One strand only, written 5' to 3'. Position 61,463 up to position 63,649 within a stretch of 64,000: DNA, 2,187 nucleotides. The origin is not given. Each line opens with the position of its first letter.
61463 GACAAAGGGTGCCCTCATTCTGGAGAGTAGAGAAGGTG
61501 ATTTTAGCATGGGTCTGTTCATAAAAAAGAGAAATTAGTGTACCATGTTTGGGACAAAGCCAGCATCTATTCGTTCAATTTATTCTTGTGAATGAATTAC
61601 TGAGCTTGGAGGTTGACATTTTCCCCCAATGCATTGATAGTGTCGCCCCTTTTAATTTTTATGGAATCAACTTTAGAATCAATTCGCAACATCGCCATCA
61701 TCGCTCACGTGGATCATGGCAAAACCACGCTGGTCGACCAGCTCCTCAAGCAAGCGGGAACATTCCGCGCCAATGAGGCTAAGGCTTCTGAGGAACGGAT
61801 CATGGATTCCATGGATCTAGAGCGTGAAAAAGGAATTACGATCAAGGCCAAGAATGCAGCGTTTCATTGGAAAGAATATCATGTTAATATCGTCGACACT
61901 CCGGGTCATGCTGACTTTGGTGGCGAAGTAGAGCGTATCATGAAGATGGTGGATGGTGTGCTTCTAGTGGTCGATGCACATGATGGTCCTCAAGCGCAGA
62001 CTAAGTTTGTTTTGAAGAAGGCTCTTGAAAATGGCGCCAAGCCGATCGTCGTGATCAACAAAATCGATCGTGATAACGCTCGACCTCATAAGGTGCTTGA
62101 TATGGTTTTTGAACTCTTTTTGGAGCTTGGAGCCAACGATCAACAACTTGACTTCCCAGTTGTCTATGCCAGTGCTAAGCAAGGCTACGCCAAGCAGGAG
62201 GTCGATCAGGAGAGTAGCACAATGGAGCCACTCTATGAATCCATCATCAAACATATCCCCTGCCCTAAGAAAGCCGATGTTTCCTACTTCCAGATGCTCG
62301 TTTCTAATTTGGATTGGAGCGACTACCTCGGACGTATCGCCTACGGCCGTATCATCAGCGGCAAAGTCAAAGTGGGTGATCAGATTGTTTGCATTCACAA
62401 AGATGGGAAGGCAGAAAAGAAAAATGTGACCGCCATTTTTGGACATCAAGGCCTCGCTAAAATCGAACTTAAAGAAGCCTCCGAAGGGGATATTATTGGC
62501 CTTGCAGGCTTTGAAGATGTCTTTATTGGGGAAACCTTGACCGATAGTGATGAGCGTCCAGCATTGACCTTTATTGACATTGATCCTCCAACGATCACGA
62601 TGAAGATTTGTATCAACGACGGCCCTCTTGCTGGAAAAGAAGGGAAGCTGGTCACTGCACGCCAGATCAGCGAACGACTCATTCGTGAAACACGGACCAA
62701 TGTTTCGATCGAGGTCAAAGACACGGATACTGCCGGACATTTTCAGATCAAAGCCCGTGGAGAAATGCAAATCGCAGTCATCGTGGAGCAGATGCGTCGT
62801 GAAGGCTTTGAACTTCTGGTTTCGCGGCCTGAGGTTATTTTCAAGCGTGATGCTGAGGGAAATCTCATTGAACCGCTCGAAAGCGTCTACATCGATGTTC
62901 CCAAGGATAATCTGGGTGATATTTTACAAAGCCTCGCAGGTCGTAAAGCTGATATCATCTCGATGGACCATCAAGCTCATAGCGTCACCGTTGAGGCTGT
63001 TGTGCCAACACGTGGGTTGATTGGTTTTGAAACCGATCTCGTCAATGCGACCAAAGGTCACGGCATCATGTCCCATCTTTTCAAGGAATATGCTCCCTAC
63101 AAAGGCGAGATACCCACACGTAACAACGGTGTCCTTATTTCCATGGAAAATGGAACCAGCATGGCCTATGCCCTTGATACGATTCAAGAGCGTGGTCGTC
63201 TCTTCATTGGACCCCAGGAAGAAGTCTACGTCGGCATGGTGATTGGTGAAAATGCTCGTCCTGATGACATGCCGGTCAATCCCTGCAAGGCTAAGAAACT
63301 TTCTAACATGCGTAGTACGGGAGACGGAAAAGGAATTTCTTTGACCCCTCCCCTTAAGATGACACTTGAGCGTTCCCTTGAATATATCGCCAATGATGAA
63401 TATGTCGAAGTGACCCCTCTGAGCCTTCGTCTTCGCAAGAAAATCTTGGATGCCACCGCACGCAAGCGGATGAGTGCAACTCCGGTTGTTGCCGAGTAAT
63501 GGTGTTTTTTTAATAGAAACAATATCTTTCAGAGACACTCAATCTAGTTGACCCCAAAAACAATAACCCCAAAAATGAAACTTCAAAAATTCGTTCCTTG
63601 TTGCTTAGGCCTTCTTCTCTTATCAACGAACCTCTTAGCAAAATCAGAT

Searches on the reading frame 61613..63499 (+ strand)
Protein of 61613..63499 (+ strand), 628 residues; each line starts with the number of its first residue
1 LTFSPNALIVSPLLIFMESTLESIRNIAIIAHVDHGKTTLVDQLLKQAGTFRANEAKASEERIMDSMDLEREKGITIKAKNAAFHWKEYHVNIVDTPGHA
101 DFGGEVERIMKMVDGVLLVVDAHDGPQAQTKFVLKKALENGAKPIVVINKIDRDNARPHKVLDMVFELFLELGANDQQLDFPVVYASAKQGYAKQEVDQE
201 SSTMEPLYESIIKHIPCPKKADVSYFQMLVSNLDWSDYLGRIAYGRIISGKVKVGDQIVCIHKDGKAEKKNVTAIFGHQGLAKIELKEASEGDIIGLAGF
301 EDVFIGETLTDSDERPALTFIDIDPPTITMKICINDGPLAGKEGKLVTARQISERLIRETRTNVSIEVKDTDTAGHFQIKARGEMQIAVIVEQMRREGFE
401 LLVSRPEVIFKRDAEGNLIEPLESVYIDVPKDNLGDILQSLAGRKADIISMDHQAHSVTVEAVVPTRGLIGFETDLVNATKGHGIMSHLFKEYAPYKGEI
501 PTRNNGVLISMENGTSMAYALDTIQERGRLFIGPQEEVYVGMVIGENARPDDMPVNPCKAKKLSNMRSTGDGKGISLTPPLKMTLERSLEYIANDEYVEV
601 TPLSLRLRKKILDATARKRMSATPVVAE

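Call 66: search_protein_families(library=pfam, proteins=[window:61613-63499:+], max_evalue=0.01)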
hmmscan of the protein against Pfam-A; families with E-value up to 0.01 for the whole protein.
window:61613-63499:+ (628 aa): 11 families
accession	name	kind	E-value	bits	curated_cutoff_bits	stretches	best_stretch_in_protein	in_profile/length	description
PF00009.33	GTP_EFTU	-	6.1e-61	205.7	26.5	1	23-216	2-187/188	Elongation factor Tu GTP binding domain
PF21018.2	BipA_C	-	1.7e-45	153.8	23.8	1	505-613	1-109/110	TypA/BipA C-terminal domain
PF00679.30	EFG_C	-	6.6e-22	77.8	27.9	1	418-502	2-87/89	Elongation factor G C-terminus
PF03144.31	GTP_EFTU_D2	-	2.5e-13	50.7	30.3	1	240-310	1-73/73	Elongation factor Tu domain 2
PF22042.2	EF-G_D2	-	3.6e-09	37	27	1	227-311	3-83/84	Elongation factor G domain 2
PF01926.29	MMR_HSR1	-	2.3e-08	34.6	21.9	1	27-150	2-113/113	50S ribosome-binding GTPase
PF00350.29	Dynamin_N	-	8.8e-05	23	27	1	81-151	93-168/168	Dynamin family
PF02421.24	FeoB_N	-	9.5e-05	22.4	27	1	74-198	32-153/156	Ferrous iron transport protein B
PF00735.24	Septin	-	0.0017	18.2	26.2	1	27-102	7-75/280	Septin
PF03193.22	RsgA_GTPase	-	0.0068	16.7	30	0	109-198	19-101/174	RsgA GTPase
PF08477.19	Roc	-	0.0081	16.8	27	0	30-152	5-119/119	Ras of Complex, Roc, domain of DAPkinase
